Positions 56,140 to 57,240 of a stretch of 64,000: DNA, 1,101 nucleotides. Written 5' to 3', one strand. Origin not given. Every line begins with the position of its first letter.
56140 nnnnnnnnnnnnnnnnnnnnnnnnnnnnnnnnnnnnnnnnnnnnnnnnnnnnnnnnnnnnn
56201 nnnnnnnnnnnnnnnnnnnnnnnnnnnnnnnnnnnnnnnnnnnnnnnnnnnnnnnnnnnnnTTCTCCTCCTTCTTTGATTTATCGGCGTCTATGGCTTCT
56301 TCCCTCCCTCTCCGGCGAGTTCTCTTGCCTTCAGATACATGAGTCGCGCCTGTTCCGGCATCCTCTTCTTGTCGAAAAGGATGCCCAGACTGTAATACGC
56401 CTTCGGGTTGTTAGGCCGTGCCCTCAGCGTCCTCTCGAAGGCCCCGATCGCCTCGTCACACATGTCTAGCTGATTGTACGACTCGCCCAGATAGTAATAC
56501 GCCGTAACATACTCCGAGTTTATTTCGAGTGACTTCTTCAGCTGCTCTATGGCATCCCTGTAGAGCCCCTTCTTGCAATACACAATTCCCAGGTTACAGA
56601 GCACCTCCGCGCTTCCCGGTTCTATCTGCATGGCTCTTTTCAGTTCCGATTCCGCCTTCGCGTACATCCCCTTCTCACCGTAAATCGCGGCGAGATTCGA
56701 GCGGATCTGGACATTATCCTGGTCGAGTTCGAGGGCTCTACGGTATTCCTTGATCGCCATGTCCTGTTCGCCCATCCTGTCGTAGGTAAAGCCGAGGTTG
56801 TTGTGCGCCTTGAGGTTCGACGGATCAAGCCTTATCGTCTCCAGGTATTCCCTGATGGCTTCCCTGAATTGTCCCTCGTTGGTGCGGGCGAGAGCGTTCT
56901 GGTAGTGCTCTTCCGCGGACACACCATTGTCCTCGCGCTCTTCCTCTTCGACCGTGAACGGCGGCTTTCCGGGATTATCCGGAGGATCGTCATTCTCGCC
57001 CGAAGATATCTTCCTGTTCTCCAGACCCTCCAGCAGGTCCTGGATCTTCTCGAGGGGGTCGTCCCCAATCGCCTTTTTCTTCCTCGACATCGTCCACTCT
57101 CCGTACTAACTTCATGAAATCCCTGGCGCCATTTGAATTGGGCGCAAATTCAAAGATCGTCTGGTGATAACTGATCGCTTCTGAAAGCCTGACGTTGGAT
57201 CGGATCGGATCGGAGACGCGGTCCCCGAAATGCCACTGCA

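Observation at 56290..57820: Orphan ParA plus a TPR partner with a ParA-activator-like N-terminal peptide: candidate new cargo-positioning system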

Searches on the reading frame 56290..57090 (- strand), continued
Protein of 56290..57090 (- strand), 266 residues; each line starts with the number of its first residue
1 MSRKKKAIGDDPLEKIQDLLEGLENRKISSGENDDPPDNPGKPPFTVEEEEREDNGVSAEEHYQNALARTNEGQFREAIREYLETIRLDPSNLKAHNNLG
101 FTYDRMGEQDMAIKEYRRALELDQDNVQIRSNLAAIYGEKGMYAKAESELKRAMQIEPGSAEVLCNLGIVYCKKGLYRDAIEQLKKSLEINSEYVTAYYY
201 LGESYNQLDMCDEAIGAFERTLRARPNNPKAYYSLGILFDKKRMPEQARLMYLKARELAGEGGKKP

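Call 77: fold_search(model_id=the predicted structure, library=pdb)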
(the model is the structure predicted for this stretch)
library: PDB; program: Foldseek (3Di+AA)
matches with E <= 10: 1600; with E <= 0.001: 519
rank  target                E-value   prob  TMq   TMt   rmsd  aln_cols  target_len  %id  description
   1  9qhb                  1.5e-12  1.00  0.61  0.59   3.8       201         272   36  Crystal structure of 16-repeat CTPR protein with eliminated coordination sites (released 2025-10-22)
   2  8chy                  1.8e-12  1.00  0.56  0.55   4.7       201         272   37  Crystal structure of an 8-repeat consensus TPR superhelix with Zinc. (released 2024-02-21)
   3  9qhc_B                3.7e-11  1.00  0.60  0.59   3.7       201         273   36  Crystal structure of 8-repeat CTPR protein with eliminated coordination sites (released 2025-10-22)
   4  1w3b_B                4.4e-11  1.00  0.59  0.45   4.2       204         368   26  The superhelical TPR domain of O-linked GlcNAc transferase reveals structural similarities to importin alpha. (released 2004-09-09)
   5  9qhc_A                7.1e-11  1.00  0.61  0.58   3.7       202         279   35  Crystal structure of 8-repeat CTPR protein with eliminated coordination sites (released 2025-10-22)
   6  6eou                  1.0e-10  1.00  0.61  0.49   3.9       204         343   26  O-GlcNAc transferase TPR domain with the intellectual disability associated mutation L254F (released 2018-05-09)
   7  1w3b_A                1.8e-10  1.00  0.61  0.44   4.0       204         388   26  The superhelical TPR domain of O-linked GlcNAc transferase reveals structural similarities to importin alpha. (released 2004-09-09)
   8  8dth_B                1.8e-09  1.00  0.43  0.20   6.9       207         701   24  Cryo-EM structure of Arabidopsis SPY alternative conformation 2 (released 2023-03-08)
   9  8dtg_B                2.2e-09  1.00  0.43  0.19   6.9       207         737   24  Cryo-EM structure of Arabidopsis SPY alternative conformation 1 (released 2023-03-08)
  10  7yea_A                2.4e-09  1.00  0.69  0.19   2.0       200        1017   27  Human O-GlcNAc transferase Dimer (released 2023-07-12)
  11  7y4i_A                2.5e-09  1.00  0.44  0.18   6.6       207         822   23  Crystal structure of SPINDLY in complex with GDP (released 2022-12-07)
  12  8dtf_A                3.4e-09  1.00  0.49  0.20   5.3       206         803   21  Cryo-EM structure of the full length Arabidopsis SPY with complete TPRs (released 2023-03-08)
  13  8dth_A                3.7e-09  1.00  0.43  0.19   6.9       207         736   24  Cryo-EM structure of Arabidopsis SPY alternative conformation 2 (released 2023-03-08)
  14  3vty_D                4.6e-09  1.00  0.52  0.77   3.7       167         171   29  Crystal structure of MamA (released 2012-10-31)
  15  7yeh_A                4.8e-09  1.00  0.51  0.17   6.0       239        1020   22  Cryo-EM structure of human OGT-OGA complex (released 2023-07-12)
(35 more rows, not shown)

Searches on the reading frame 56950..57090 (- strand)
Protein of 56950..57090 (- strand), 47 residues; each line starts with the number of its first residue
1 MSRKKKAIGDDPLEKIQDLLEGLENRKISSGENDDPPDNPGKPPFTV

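Call 58: find_homologous_proteins(query=A3, max_evalue=10)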
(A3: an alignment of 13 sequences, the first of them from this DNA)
Query A3 (13 sequences) (47 aa, profile of the alignment): 2 proteins with E <= 10 among 86 candidates.
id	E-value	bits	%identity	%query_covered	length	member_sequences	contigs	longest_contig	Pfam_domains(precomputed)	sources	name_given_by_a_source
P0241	2.6e-5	42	30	77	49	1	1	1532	-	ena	-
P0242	3.7e-1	29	-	-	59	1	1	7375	-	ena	-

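Call 72: search_solved_structures(query=window:56959-57090:-, max_evalue=10, show_alignments=3)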
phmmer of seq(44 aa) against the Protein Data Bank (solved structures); distinct sequences matched with E-value up to 10: 0.

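Call 74: search_protein_representatives(protein=window:56950-57090:-)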
Query: 47 residues. Proteins with E-value up to 0.001 (for the whole library): 2; up to 1e-10: 0; up to 1e-30: 0. The best 2 are listed.
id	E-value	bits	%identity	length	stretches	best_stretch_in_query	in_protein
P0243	3.0e-06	43.0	57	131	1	1-44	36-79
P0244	8.1e-05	38.6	55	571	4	27-44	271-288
